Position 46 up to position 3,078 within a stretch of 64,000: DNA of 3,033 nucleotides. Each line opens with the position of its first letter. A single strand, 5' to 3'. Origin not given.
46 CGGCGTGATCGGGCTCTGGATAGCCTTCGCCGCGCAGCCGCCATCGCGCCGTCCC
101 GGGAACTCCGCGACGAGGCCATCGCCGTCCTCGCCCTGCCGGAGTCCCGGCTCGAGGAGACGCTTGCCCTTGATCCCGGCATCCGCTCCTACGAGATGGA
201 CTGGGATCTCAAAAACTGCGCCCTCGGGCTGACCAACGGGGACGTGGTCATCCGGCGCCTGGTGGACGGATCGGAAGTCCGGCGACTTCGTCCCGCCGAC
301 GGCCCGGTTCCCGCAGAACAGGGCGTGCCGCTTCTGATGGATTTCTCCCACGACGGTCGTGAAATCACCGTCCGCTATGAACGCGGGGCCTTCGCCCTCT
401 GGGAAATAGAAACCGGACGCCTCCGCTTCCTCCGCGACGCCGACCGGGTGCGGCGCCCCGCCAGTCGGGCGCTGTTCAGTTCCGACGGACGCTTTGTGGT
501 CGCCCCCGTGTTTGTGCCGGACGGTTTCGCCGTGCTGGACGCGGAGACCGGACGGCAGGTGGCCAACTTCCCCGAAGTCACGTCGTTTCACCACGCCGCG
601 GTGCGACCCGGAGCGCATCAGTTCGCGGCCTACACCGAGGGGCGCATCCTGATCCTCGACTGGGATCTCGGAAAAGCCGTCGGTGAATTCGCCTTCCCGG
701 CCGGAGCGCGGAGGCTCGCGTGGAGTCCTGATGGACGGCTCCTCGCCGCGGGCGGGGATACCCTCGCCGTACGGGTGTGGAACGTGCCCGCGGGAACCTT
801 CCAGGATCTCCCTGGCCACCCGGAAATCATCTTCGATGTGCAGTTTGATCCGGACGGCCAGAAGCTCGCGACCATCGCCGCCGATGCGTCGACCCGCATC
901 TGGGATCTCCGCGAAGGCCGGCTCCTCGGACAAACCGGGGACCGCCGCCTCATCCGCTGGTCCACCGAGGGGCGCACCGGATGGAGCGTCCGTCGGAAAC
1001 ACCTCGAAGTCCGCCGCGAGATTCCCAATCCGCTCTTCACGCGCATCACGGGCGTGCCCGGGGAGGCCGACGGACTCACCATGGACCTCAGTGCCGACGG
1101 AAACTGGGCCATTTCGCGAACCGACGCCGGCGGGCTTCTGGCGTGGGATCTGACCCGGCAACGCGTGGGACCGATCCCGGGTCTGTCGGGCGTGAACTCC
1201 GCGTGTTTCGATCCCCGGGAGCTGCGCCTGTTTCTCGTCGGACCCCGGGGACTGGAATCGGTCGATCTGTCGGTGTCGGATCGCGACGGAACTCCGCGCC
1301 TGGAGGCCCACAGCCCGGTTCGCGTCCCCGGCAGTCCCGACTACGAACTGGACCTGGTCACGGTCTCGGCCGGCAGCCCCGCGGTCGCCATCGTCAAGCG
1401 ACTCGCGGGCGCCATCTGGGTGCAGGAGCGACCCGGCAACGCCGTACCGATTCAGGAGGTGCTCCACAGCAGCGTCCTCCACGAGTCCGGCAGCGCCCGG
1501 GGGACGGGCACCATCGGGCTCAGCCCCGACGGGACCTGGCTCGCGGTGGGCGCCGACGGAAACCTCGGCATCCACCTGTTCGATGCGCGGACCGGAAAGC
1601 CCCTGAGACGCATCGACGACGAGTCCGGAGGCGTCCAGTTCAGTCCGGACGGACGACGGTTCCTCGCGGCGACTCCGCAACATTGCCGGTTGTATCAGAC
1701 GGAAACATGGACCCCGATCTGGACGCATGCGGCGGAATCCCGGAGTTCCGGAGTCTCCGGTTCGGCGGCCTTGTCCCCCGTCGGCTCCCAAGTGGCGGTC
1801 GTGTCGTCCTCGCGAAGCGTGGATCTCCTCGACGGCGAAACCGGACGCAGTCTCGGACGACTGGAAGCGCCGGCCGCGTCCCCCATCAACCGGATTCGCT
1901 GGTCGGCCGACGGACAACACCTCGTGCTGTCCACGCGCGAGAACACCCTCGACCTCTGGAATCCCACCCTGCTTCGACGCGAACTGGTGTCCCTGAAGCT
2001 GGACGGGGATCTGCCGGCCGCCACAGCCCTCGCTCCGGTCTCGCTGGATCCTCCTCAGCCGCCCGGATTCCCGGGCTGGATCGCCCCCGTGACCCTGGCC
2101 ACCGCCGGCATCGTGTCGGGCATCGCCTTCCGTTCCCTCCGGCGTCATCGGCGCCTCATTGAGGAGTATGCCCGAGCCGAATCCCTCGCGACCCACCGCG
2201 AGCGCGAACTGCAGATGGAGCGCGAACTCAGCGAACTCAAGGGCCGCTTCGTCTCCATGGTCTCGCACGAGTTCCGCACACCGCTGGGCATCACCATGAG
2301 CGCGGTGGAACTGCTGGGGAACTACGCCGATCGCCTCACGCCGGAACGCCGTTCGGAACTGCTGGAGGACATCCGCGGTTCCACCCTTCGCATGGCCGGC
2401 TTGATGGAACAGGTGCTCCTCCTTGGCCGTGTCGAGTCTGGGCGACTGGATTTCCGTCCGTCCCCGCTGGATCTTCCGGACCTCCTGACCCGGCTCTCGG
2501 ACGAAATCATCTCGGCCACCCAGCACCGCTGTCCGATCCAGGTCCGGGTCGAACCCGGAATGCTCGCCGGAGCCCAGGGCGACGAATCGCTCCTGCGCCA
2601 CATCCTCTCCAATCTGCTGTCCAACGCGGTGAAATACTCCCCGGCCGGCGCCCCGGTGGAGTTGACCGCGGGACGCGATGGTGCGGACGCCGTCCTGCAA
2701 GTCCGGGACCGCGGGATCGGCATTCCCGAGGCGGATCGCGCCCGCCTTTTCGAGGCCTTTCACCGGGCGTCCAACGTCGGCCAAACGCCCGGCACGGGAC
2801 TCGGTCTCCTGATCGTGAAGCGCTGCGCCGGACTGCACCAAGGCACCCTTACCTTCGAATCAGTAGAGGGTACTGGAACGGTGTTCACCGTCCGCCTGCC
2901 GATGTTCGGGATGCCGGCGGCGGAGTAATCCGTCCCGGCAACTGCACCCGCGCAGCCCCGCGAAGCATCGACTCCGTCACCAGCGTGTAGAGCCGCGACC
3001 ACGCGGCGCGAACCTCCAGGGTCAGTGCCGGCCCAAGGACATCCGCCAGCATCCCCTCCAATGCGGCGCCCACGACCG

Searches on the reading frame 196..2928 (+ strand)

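Call 85: search_protein_families(library=pfam, proteins=[window:196-2928:+], max_evalue=0.0001)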
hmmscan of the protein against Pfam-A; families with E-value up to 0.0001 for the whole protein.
window:196-2928:+ (910 aa): 23 families
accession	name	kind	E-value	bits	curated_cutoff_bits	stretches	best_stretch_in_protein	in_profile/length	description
PF25174.1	Beta-prop_THOC3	-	1.4e-31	110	305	2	172-259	6-100/272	THOC3 beta-propeller domain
PF02518.31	HATPase_c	-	2.2e-29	102.6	26.4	1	795-903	1-109/111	Histidine kinase-, DNA gyrase B-, and HSP90-like ATPase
PF24814.1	WD40_Prp19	-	2.3e-19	70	320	1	171-242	138-210/281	Prp19 WD40 domain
PF23414.1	Beta-prop_EML_2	-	7.5e-19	68.6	90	2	128-258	39-173/266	Echinoderm microtubule-associated protein second beta-propeller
PF00400.38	WD40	-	2.5e-17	63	27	0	204-237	6-39/39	WD domain, G-beta repeat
PF24817.1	WD40_WDHD1_1st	-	6e-17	62.2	109.9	1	167-242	85-161/291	WDHD1 first WD40 domain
PF25173.1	Beta-prop_WDR3_1st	-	2.1e-15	57.3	154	1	118-243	18-147/184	WDR3 first beta-propeller domain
PF12894.13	ANAPC4_WD40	-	1e-14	55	22.9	0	171-201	41-71/91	Anaphase-promoting complex subunit 4 WD40 domain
PF25175.1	Beta-prop_WDR5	-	1.4e-13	51.2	250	1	170-244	54-129/296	WDR5 beta-propeller domain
PF00512.31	HisKA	-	5.7e-13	49.1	26.9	1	682-749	2-66/66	His Kinase A (phospho-acceptor) domain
PF25168.1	Beta-prop_WDR36-Utp21_2nd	-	4.5e-12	46.4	84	0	205-244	236-275/335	WDR36/Utp21 second beta-propeller domain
PF24807.1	WD40_CDC20-Fz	-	1.5e-11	44.6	200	0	68-197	33-164/292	CDC20/Fizzy WD40 domain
PF25460.1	Beta-prop_Aladin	-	4e-11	43.1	171.1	0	439-537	115-213/340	Aladin seven-bladed propeller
PF23393.2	Beta-prop_WDR90_POC16_2nd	-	4.1e-08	33.2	60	0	143-227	195-283/291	WDR90/POC16, second beta-propeller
PF24805.1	EIF3I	-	9.1e-08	32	200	0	177-250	19-93/324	EIF3I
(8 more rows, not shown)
